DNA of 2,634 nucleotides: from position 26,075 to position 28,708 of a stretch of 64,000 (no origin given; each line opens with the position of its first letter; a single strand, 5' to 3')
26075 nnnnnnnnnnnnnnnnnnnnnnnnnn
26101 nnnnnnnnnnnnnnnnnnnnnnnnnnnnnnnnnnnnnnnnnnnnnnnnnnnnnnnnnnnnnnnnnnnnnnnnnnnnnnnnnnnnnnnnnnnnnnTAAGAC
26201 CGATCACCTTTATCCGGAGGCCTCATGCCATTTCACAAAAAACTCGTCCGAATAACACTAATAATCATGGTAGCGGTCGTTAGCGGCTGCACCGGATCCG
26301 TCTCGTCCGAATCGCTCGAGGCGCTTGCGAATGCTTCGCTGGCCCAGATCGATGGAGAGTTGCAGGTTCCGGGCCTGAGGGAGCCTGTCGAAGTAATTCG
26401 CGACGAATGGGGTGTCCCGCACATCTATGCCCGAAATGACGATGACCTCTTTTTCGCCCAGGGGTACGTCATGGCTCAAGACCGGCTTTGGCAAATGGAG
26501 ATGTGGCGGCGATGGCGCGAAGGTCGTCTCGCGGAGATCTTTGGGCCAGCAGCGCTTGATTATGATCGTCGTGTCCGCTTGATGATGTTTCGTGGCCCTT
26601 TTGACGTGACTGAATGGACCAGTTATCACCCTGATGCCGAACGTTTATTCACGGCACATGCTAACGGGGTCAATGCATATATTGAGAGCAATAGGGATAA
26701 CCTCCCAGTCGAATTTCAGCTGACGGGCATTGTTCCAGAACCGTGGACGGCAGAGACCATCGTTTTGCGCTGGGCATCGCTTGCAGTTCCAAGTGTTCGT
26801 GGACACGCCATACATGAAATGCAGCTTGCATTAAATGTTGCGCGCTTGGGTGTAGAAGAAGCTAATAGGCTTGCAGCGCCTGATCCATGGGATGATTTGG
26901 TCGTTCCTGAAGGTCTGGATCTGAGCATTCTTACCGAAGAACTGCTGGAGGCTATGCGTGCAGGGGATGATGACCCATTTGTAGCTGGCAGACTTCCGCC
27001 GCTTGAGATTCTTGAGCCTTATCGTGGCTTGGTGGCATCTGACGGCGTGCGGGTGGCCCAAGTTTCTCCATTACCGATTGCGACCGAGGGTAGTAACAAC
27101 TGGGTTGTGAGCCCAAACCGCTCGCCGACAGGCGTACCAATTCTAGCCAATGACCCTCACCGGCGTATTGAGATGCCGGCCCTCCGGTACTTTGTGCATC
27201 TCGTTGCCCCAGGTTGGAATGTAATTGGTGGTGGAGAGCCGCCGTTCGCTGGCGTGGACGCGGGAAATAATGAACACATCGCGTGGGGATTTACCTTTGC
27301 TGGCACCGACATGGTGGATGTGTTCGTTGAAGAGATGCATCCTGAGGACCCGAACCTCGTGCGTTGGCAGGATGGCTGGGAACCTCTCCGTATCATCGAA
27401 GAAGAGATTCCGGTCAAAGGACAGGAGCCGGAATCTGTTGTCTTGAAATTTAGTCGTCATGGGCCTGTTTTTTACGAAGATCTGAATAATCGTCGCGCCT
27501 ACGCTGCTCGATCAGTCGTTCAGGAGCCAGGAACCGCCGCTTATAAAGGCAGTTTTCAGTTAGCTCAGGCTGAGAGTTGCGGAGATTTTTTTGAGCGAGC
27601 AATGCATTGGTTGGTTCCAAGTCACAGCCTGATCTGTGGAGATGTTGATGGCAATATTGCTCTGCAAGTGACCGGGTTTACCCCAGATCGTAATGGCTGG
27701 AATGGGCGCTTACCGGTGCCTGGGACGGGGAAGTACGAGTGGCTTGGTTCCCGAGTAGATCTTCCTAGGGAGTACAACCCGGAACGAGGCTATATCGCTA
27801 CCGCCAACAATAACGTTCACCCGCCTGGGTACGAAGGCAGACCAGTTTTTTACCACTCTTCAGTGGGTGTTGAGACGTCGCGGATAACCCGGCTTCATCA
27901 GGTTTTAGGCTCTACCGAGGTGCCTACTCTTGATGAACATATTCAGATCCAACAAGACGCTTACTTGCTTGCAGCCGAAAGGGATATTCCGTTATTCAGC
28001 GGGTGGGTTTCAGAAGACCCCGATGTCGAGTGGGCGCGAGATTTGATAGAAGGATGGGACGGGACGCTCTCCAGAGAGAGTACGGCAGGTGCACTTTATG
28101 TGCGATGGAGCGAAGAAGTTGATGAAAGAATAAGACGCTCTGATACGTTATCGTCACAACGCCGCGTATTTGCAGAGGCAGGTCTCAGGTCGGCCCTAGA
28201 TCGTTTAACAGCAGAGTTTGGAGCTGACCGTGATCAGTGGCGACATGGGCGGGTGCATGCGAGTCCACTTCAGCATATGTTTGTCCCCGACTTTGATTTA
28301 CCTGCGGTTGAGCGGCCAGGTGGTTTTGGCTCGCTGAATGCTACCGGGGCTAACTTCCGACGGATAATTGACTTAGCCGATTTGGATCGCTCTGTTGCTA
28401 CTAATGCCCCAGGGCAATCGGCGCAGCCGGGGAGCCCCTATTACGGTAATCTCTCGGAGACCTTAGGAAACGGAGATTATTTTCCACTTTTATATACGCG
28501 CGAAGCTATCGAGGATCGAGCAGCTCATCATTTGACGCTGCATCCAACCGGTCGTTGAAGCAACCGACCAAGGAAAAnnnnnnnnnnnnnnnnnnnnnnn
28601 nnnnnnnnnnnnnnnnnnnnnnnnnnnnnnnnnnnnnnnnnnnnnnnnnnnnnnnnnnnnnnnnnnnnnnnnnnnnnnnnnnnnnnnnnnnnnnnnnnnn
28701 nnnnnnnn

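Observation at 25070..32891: Seven-gene all-exported cluster bracketed by two His-His paralogues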

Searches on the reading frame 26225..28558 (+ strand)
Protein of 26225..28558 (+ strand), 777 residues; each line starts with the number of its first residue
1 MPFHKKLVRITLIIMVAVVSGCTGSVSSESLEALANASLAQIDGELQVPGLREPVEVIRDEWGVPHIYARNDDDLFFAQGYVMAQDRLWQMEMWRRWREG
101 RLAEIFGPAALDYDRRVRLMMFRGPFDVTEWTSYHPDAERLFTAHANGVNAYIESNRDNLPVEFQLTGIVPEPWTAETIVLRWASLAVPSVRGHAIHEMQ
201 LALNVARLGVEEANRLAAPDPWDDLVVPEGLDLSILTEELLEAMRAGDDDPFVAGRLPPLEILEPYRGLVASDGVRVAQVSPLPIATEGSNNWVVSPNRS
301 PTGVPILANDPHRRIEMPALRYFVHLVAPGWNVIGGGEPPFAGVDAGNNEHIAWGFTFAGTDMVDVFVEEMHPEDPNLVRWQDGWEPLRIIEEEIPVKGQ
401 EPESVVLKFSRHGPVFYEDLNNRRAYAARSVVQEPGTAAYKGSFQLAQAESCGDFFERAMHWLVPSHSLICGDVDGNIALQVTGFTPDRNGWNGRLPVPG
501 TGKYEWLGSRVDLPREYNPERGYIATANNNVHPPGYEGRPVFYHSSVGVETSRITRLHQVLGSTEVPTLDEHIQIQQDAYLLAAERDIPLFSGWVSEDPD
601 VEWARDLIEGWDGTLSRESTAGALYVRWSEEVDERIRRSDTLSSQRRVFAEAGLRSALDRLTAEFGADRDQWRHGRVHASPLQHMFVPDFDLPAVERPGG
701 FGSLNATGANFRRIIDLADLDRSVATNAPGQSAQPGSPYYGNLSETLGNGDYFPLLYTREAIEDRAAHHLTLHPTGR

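Call 3: search_protein_families(library=pfam, proteins=[window:26225-28558:+], max_evalue=0.01)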
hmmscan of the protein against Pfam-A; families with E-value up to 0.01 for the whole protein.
window:26225-28558:+ (777 aa): 1 family
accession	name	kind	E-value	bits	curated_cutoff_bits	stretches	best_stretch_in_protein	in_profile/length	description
PF01804.23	Penicil_amidase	-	8.3e-170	567.5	21.3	1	54-763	1-674/675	Penicillin amidase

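Call 16: search_solved_structures(query=window:26225-28558:+, max_evalue=0.001)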
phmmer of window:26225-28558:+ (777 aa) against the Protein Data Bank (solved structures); distinct sequences matched with E-value up to 0.001: 69 (the best 60 are shown).
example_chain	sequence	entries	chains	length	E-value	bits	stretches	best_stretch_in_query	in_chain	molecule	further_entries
7eby_A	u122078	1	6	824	1.7e-113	383.7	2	36-630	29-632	D-succinylase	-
7ea4_A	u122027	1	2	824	1.6e-112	380.5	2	36-629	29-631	D-succinylase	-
7rep_A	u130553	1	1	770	2.2e-51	178.3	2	290-541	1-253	Penicillin G acylase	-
7reo_A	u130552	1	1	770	3.5e-50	174.3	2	290-542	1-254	Penicillin G Acylase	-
4hst_B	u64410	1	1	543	4.3e-32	114.5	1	290-625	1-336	glutaryl-7-aminocephalosporanic acid acylase beta chain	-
4hsr_B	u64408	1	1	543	6.2e-32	113.9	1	290-625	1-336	glutaryl-7-aminocephalosporanic acid acylase beta chain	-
1cp9_B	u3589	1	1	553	1.9e-30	109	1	290-542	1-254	Penicillin G amidase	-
4pem_B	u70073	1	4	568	2.7e-29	105.2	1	290-564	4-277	Penicillin G acylase Beta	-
4pel_B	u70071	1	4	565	5.9e-29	104.1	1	291-544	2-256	Penicillin G acylase subunit beta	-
1e3a_B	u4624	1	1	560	1.4e-28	102.9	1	289-570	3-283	PENICILLIN AMIDASE BETA SUBUNIT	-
1jx9_B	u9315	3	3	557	7.4e-28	100.5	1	290-570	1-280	penicillin G acylase beta subunit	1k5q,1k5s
1gk9_B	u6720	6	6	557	1.1e-27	99.9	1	290-570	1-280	PENICILLIN G ACYLASE BETA SUBUNIT | penicillin Acylase beta subunit | PENICILLIN AMIDOHYDROLASE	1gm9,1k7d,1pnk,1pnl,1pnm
1h2g_B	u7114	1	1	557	1.4e-27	99.6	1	290-570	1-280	PENICILLIN G ACYLASE BETA SUBUNIT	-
1kec_B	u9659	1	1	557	1.4e-27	99.6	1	290-570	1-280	PENICILLIN ACYLASE BETA SUBUNIT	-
1ai4_B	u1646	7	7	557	1.9e-27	99.1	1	290-570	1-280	PENICILLIN AMIDOHYDROLASE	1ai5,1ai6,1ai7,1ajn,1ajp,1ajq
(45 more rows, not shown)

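Call 21: search_protein_families(library=ncbifam, proteins=[window:26225-28558:+], max_evalue=0.001)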
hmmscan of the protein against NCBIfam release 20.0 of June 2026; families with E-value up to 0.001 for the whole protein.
window:26225-28558:+ (777 aa): 1 family
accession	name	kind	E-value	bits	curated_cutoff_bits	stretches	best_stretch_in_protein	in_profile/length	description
NF051460.1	bi_acylase_PvdQ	equivalog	1.7e-10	39.4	950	1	286-415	208-343/763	bifunctional acylase PvdQ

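Call 35: find_related_loci(query=window:26225-28558:+, collection=metagenome_contigs, flank=10000)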
Query window:26225-28558:+ (777 aa) in metagenome_contigs; peptide patterns used: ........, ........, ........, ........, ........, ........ (x = any residue, [..] = any of these).
321 stretches matched a pattern; 296 encode a relative of the query (tblastn E <= 1e-3); the best 80 are kept; 80 distinct loci.
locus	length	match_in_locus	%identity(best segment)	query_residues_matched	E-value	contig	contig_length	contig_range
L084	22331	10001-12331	98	1-777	0e+0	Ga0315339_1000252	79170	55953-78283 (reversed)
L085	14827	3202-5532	96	1-777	0e+0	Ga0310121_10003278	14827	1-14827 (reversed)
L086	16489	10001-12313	85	5-775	0e+0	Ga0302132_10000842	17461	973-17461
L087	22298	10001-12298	83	7-772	0e+0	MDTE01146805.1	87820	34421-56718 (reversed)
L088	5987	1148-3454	79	7-774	0e+0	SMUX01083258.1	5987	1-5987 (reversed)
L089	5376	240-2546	79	7-774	0e+0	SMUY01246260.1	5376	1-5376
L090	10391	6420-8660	81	30-776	0e+0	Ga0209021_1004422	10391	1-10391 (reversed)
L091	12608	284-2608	76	1-775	0e+0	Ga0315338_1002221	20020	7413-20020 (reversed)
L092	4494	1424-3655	80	34-777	0e+0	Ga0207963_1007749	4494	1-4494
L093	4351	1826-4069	79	30-777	0e+0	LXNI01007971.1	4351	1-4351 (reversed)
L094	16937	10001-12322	78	1-776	0e+0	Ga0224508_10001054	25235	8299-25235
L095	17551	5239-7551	77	4-775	0e+0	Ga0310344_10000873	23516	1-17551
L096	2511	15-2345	77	1-777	0e+0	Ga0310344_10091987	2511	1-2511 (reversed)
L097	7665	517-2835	77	5-774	0e+0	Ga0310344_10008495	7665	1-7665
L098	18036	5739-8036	77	13-777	0e+0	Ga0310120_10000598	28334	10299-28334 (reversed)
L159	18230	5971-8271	60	11-774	0e+0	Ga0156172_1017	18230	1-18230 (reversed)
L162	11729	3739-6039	60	12-776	0e+0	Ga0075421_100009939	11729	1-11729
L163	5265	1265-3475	62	31-768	0e+0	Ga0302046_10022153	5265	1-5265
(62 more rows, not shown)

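Call 48: search_protein_families(library=pfam, proteins=[L162:1318-3588:-, L162:3655-6036:+, L162:6048-7025:+, L162:7036-8001:+, L162:8059-9033:+, L162:9108-10070:-, L162:9886-11442:+, L159:10322-11104:-, L159:11136-12026:+, L159:4251-5018:+], max_evalue=0.0001)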
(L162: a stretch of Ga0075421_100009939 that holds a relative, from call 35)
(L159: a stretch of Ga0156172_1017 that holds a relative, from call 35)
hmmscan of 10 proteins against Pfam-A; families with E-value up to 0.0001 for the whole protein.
L162:1318-3588:- (756 aa): 1 family
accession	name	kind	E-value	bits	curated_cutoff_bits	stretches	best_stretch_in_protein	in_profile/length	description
PF13620.12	CarboxypepD_reg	-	3e-05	24.7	32.3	1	76-151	2-78/82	Carboxypeptidase regulatory-like domain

L162:3655-6036:+ (793 aa): 1 family
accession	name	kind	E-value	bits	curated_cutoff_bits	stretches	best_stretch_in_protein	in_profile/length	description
PF01804.23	Penicil_amidase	-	4.4e-171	571.7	21.3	1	74-782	1-674/675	Penicillin amidase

L162:6048-7025:+ (325 aa): 1 family
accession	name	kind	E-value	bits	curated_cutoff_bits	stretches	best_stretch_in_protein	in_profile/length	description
PF01522.26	Polysacc_deac_1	-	3e-06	27.7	23.1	1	99-202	20-121/124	Polysaccharide deacetylase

L162:7036-8001:+ (321 aa): 1 family
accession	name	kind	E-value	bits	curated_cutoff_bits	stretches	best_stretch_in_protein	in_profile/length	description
PF01522.26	Polysacc_deac_1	-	1.2e-12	48.3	23.1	1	99-200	21-121/124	Polysaccharide deacetylase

L162:8059-9033:+ (324 aa): 2 families
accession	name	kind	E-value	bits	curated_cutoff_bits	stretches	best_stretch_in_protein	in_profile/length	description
PF00034.26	Cytochrom_C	-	1.3e-11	46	21.3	1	239-322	3-89/90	Cytochrome c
PF13442.11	Cytochrome_CBB3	-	2.5e-07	31.3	27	0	246-319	12-68/68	Cytochrome C oxidase, cbb3-type, subunit III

L162:9108-10070:- (320 aa): 0 families

L162:9886-11442:+ (518 aa): 2 families
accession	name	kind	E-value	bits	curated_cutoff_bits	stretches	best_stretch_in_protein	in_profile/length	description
PF00005.33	ABC_tran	-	1.8e-39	135.9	25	2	35-180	2-137/137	ABC transporter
PF13304.12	AAA_21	-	2.5e-08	34.8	27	0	46-69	1-24/304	AAA domain, putative AbiEii toxin, Type IV TA system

L159:10322-11104:- (260 aa): 0 families

L159:11136-12026:+ (296 aa): 0 families

L159:4251-5018:+ (255 aa): 4 families
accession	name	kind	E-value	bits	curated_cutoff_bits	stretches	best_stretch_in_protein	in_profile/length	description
PF13649.12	Methyltransf_25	-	2e-08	35.2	27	1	41-136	1-97/97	Methyltransferase domain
PF13847.12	Methyltransf_31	-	1e-06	28.9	27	1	40-140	6-109/145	Methyltransferase domain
PF13489.12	Methyltransf_23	-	3.4e-06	27.3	27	1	35-160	20-135/164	Methyltransferase domain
PF08241.18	Methyltransf_11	-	9.1e-06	26.7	21.2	1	43-140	2-95/95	Methyltransferase domain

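Call 51: search_protein_families(library=pfam, alignment_id=A3, max_evalue=0.00001)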
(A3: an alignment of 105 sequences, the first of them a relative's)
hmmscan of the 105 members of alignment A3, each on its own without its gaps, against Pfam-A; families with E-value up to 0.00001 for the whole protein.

A. member 1, L090:8715-10115:- (466 aa): 0 families

B. families by the number of members that match (of 105 scanned): 81 families (the first 25 are shown)
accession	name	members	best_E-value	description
PF01855.24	POR_N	3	6.4e-47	Pyruvate flavodoxin/ferredoxin oxidoreductase, thiamine diP-bdg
PF03480.18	DctP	3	3.7e-36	Bacterial extracellular solute-binding protein, family 7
PF01558.24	POR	3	4.3e-32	Pyruvate ferredoxin/flavodoxin oxidoreductase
PF13442.11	Cytochrome_CBB3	3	1.9e-23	Cytochrome C oxidase, cbb3-type, subunit III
PF00034.26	Cytochrom_C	3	1e-22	Cytochrome c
PF07676.18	PD40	3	1.7e-22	WD40-like Beta Propeller Repeat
PF13649.12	Methyltransf_25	3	1.4e-19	Methyltransferase domain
PF08241.18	Methyltransf_11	3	6.1e-17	Methyltransferase domain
PF01436.27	NHL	3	6.8e-17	NHL repeat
PF08242.18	Methyltransf_12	3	1e-15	Methyltransferase domain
PF13847.12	Methyltransf_31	3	4.7e-11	Methyltransferase domain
PF17147.9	PFOR_II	3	2.9e-08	Pyruvate:ferredoxin oxidoreductase core domain II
PF07883.17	Cupin_2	3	2e-07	Cupin domain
PF02780.25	Transketolase_C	3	5.1e-07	Transketolase, C-terminal domain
PF12228.14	DUF3604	2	1.6e-227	Protein of unknown function (DUF3604)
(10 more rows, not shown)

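Call 85: search_solved_structures(query=window:26225-28558:+, max_evalue=1e-100, show_alignments=1)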
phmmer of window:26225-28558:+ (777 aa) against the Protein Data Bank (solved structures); distinct sequences matched with E-value up to 1e-100: 2.
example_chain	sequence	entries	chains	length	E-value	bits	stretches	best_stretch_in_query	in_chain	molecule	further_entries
7eby_A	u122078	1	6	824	1.7e-113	383.7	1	36-630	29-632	D-succinylase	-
7ea4_A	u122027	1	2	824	1.6e-112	380.5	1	36-629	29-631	D-succinylase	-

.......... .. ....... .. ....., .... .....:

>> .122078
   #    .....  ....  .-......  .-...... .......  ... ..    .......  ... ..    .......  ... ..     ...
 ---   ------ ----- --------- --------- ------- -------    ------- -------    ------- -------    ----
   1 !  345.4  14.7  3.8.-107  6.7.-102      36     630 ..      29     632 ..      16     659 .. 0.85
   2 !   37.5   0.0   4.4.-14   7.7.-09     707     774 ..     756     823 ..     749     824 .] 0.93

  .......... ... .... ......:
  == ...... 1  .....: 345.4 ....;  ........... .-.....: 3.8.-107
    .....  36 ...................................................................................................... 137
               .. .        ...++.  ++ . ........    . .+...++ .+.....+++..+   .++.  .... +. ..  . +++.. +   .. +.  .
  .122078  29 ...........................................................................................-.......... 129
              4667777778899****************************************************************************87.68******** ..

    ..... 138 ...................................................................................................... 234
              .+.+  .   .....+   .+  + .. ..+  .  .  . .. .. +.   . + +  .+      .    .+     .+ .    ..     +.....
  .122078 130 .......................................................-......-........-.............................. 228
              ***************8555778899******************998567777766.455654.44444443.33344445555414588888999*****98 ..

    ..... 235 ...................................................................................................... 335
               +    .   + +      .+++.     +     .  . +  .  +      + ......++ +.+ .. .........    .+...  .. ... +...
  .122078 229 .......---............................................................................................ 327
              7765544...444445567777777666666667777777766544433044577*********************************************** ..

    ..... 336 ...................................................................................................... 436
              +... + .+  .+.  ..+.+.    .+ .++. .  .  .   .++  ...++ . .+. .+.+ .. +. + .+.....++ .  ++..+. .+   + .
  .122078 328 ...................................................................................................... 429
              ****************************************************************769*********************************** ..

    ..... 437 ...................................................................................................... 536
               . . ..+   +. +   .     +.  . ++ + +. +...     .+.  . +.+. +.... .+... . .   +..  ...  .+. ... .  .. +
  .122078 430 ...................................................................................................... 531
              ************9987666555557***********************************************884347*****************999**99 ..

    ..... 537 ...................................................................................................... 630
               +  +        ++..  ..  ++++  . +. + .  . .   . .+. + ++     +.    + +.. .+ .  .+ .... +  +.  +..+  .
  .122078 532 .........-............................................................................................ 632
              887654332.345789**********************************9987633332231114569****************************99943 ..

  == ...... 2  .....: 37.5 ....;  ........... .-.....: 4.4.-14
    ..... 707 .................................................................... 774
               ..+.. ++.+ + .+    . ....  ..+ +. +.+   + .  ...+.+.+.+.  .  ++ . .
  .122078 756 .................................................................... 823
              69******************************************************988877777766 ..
